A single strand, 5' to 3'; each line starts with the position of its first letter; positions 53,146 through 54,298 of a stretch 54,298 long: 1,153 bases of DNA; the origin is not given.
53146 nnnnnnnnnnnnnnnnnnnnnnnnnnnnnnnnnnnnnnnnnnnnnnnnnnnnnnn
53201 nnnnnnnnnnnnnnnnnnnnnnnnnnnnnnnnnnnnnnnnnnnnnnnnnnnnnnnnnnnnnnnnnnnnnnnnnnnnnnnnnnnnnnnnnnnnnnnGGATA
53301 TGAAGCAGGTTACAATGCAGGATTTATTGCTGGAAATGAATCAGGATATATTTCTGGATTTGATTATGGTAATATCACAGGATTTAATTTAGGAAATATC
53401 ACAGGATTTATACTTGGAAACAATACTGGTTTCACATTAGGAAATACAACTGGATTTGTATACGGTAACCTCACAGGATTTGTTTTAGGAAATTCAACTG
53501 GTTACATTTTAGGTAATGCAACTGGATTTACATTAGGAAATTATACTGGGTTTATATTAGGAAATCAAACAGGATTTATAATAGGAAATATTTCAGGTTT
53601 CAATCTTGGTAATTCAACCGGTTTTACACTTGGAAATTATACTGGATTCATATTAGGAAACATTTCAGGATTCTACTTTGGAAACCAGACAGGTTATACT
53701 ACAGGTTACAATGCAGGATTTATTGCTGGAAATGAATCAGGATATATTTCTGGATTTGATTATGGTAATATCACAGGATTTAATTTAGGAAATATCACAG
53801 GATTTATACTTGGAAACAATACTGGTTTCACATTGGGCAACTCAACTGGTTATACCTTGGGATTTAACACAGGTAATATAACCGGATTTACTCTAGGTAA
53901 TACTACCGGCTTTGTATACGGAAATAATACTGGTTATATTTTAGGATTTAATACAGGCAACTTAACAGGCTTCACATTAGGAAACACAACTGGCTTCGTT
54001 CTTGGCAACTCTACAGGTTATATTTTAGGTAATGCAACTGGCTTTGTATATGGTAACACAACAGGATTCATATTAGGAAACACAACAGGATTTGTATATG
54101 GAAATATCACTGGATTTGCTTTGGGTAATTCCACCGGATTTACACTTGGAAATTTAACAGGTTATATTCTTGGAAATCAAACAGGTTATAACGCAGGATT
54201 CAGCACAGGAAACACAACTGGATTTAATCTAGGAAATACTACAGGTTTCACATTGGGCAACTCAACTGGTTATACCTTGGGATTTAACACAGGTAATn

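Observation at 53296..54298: Array of at least 40 octapeptides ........, each carrying an N-glycosylation sequon: a possible new solenoid or glyco-stalk repeat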

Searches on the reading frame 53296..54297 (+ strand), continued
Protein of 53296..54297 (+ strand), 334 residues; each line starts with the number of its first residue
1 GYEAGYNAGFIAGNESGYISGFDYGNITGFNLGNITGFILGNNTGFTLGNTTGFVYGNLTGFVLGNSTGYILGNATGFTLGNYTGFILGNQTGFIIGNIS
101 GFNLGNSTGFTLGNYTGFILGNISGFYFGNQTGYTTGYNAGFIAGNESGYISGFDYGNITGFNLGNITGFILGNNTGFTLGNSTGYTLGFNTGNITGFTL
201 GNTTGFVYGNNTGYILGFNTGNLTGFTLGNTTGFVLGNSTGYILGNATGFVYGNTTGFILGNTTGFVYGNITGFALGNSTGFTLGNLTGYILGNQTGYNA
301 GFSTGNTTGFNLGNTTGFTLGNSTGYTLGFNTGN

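Call 48: find_homologous_proteins(query=L001:2349-3767:+, max_evalue=1e-20)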
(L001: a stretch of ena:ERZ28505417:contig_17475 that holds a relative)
Query L001:2349-3767:+ (473 aa): 7998 proteins with E <= 1e-20 among 8000 candidates; the best 120 are listed.
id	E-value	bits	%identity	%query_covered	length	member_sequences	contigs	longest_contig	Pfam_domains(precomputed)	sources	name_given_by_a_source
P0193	0.0e+0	1032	100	100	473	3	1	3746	PF05970.21,PF01443.25,PF13604.13,PF13245.13,PF02689.21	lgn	-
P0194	7.2e-228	775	74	100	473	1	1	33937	PF05970.21,PF13604.13,PF13245.13,PF13401.13,PF02689.21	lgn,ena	-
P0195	2.5e-175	602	58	100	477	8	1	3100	PF05970.21,PF13604.13,PF13245.13,PF02689.21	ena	-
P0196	6.7e-175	600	58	100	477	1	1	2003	PF05970.21,PF01443.25,PF13604.13,PF13245.13,PF02689.21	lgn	-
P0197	1.4e-174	599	59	100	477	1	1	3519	PF05970.21,PF13604.13,PF13245.13,PF02689.21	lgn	-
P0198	5.7e-174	597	58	100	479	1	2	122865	PF05970.21,PF13604.13,PF13245.13,PF02689.21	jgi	jgi:ATP-dependent exoDNAse (exonuclease V) alpha subunit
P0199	6.3e-172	591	59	100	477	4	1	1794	PF05970.21,PF01443.25,PF13604.13,PF13245.13,PF02689.21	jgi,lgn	-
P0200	1.2e-171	590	58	100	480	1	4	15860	PF05970.21,PF13604.13,PF13245.13,PF02689.21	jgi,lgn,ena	-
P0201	7.7e-171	587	58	100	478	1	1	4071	PF05970.21,PF13604.13,PF13245.13,PF02689.21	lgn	-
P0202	3.4e-169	582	57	100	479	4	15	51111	PF05970.21,PF13604.13,PF13245.13,PF02689.21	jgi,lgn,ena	jgi:ATP-dependent DNA helicase PIF1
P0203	8.0e-166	570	57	100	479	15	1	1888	PF05970.21,PF13604.13,PF13245.13,PF02689.21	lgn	-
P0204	5.2e-157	541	55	100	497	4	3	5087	PF13538.13,PF05970.21,PF01443.25,PF13604.13,PF13245.13,PF02689.21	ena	-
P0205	2.3e-156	539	54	100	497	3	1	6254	PF05970.21,PF01443.25,PF13604.13,PF13245.13,PF02689.21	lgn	-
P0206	1.3e-149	517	52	99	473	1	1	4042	PF05970.21,PF13604.13,PF13245.13,PF02689.21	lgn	-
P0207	8.1e-147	508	52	100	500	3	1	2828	PF05970.21,PF01443.25,PF13604.13,PF13245.13,PF02689.21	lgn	-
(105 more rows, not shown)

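Call 52: fold_search(model_id=the predicted structure, library=pdb)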
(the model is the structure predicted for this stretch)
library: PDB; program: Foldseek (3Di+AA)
matches with E <= 10: 87; with E <= 0.001: 0
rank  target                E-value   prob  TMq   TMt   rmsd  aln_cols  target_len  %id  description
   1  8ikw_B                3.1e-01  0.02  0.09  0.09  19.5       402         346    8  A complex structure of PGIP-PG (released 2024-02-07)
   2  1ia5_A                3.8e-01  0.08  0.15  0.15  16.5       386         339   11  POLYGALACTURONASE FROM ASPERGILLUS ACULEATUS (released 2001-09-19)
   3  7o7a_B                4.8e-01  0.08  0.17  0.15  15.6       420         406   10  Structure of the PL6 family alginate lyase Pedsa0632 from Pseudopedobacter saltans (released 2021-07-28)
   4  4ojl_C                9.8e-01  0.07  0.21  0.12  14.1       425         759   10  Crystal Structure of Putative Tailspike Protein (TSP1, orf210) from Escherichia coli O157:H7 Bacteriohage CBA120 in Co (released 2014-03-26)
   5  7o7a_A                1.1e+00  0.04  0.14  0.13  15.2       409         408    9  Structure of the PL6 family alginate lyase Pedsa0632 from Pseudopedobacter saltans (released 2021-07-28)
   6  3p4g_A                1.2e+00  0.09  0.17  0.18  12.8       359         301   10  X-ray crystal structure of a hyperactive, Ca2+-dependent, beta-helical antifreeze protein from an Antarctic bacterium (released 2011-04-27)
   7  4oj5_C                1.5e+00  0.04  0.17  0.11  13.8       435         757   10  Crystal Structure of a Putative Tailspike Protein (TSP1, orf210) from Escherichia coli O157:H7 Bacteriohage CBA120 (released 2014-03-26)
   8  6nw9_C                1.7e+00  0.03  0.13  0.08  18.3       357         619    9  CRYSTAL STRUCTURE OF A TAILSPIKE PROTEIN 3 (TSP3, ORF212) FROM ESCHERICHIA COLI O157:H7 BACTERIOPHAGE CBA120 (released 2019-06-05)
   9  2zj6                  1.7e+00  0.02  0.11  0.07  17.3       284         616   12  Crystal structure of D337A mutant of Pseudomonas sp. MIS38 lipase (released 2008-12-02)
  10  1bn8                  1.7e+00  0.01  0.09  0.08  19.9       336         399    7  BACILLUS SUBTILIS PECTATE LYASE (released 1998-08-05)
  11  7xzf_A                1.8e+00  0.01  0.11  0.09  15.0       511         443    7  Wild type of the N-terminal domain of fucoidan lyase FdlA (released 2022-09-28)
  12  7xzb_A                1.9e+00  0.03  0.13  0.11  15.7       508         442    8  Mutant (Y242A) of the N-terminal domain of fucoidan lyase FdlA (released 2022-09-28)
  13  7xz8                  1.9e+00  0.02  0.13  0.11  18.2       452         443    9  Mutant (K141A) of the N-terminal domain of fucoidan lyase FdlA (released 2022-09-28)
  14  7xyc_A                1.9e+00  0.02  0.13  0.09  19.7       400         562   10  CryoEM structure of Klebsiella phage Kp7 type II tail fiber gp52 in vitro (released 2023-06-07)
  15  9h78_B                1.9e+00  0.01  0.07  0.08  23.6       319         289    9  [FeS] cluster-loaded SMS complex from M. jannaschii (released 2025-06-04)
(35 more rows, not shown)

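Call 61: list_cluster_members(proteins=[P0056, P0057, P0088, P0052, P0054, P0058, P0063, P0067, P0072, P0050])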
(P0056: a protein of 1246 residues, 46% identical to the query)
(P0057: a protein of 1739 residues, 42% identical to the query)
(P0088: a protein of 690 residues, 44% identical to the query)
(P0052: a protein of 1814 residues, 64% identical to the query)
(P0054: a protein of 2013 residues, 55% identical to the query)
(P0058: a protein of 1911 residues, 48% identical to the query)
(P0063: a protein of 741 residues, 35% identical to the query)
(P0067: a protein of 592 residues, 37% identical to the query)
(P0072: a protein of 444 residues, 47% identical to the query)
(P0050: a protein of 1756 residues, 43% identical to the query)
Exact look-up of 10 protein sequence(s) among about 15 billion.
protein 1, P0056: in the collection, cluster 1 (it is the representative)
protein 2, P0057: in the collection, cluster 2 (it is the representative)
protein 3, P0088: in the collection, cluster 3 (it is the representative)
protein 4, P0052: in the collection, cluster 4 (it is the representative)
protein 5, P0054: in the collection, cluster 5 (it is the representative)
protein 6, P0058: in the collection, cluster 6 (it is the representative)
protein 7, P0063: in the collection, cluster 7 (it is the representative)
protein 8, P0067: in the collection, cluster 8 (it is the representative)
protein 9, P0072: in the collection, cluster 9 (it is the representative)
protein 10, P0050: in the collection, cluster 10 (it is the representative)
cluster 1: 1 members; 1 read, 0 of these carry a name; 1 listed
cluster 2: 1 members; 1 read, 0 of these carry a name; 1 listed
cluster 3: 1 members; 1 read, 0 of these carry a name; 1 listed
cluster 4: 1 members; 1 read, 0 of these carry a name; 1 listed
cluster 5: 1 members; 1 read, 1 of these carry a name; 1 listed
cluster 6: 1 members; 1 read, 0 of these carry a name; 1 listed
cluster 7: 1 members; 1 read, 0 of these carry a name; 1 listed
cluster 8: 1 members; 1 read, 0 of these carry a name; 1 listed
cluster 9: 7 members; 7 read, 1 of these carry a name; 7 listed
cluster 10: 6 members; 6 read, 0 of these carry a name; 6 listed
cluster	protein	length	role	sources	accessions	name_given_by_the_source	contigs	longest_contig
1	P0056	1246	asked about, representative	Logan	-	-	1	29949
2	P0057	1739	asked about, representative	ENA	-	-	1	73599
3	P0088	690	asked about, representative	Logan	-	-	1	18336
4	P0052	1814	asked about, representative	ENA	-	-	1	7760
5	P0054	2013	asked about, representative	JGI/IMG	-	sporulation protein YlmC with PRC-barrel domain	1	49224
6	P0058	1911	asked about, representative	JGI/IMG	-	-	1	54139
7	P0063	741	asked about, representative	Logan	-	-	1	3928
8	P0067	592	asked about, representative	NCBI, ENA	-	-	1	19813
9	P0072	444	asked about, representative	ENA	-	-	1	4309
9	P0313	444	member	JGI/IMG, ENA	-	outer membrane lipoprotein SlyB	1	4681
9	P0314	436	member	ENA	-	-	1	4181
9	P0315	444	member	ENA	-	-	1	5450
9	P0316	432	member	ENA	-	-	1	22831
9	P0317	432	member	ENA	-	-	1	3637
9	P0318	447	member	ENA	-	-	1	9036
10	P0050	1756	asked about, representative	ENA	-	-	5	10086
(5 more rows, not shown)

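Call 62: find_encoding_contigs(protein=P0057, flank=10000, max_places=1)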
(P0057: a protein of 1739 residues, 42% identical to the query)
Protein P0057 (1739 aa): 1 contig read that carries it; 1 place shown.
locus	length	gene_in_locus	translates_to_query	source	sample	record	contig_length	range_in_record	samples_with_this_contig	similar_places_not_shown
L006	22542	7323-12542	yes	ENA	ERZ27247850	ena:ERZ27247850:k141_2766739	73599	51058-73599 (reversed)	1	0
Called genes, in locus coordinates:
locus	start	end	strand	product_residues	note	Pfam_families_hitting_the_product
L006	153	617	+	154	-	-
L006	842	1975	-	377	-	-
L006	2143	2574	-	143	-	-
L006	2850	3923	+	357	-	-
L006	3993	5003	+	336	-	-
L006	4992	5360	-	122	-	-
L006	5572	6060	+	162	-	-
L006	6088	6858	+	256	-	PF02517:Rce1-like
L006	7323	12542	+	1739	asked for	PF18911:PKD_4, PF18911:PKD_4, PF00801:PKD, PF18911:PKD_4, PF00801:PKD, PF18911:PKD_4, PF18911:PKD_4, PF00801:PKD, +5 more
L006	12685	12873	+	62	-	-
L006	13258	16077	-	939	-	PF13360:PQQ_2 (faint)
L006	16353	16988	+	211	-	-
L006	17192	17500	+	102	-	-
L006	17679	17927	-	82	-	PF01978:TrmB (weak), PF12802:MarR_2 (faint)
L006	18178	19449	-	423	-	-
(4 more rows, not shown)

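Call 63: find_encoding_contigs(protein=P0067, flank=8000, max_places=1)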
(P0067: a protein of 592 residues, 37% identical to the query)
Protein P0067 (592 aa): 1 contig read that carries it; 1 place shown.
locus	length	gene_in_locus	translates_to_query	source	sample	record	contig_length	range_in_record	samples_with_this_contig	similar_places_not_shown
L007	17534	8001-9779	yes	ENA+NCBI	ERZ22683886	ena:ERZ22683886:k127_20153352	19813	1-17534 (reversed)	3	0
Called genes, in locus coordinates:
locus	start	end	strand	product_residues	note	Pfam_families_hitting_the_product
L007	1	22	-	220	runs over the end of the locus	-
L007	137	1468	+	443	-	PF07690:MFS_1, PF00854:PTR2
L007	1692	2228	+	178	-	PF00892:EamA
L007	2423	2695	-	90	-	-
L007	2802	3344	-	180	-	-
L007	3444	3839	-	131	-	-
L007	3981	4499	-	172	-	-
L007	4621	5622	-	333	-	-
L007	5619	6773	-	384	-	-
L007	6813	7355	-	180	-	-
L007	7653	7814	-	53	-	-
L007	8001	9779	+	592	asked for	PF09811:Yae1_N (weak)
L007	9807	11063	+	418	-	-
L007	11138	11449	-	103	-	-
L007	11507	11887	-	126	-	-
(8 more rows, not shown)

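Call 65: search_protein_families(library=pfam, proteins=[P0002, P0010, P0056], max_evalue=0.01)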
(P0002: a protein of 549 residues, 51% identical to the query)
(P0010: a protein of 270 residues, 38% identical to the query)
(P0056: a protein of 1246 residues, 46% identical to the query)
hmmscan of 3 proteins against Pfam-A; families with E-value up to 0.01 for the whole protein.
P0002 (549 aa): 3 families
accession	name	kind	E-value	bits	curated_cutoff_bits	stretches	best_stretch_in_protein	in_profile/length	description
PF11974.14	bMG3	-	9.9e-05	22.7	34.9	1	442-480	25-62/103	Bacterial alpha-2-macroglobulin MG3 domain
PF02369.22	Big_1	-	0.00019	21.9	34.9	1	433-492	21-80/93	Bacterial Ig-like domain (group 1)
PF13620.12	CarboxypepD_reg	-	0.0018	19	32.3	1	436-487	5-58/82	Carboxypeptidase regulatory-like domain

P0010 (270 aa): 1 family
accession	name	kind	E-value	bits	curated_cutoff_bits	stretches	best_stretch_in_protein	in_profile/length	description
PF09811.14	Yae1_N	-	9.8e-10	38.4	27.5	0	92-126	1-35/39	Essential protein Yae1, N terminal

P0056 (1246 aa): 1 family
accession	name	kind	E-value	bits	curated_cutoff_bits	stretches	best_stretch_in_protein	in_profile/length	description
PF09811.14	Yae1_N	-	0.0004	20.4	27.5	0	939-976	1-38/39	Essential protein Yae1, N terminal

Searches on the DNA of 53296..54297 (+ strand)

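Call 46: search_dna_similar(query=L001:1-7281:+, collection=plasmids, mode=distant, max_rows=10)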
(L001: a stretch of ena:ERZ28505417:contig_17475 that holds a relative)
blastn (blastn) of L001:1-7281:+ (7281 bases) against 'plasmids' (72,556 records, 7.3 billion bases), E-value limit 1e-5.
No match.

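Call 47: search_dna_similar(query=L001:1-7281:+, collection=phages, mode=distant, max_rows=10)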
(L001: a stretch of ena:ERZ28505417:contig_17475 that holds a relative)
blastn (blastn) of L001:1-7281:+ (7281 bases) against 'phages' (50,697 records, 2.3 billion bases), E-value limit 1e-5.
No match.
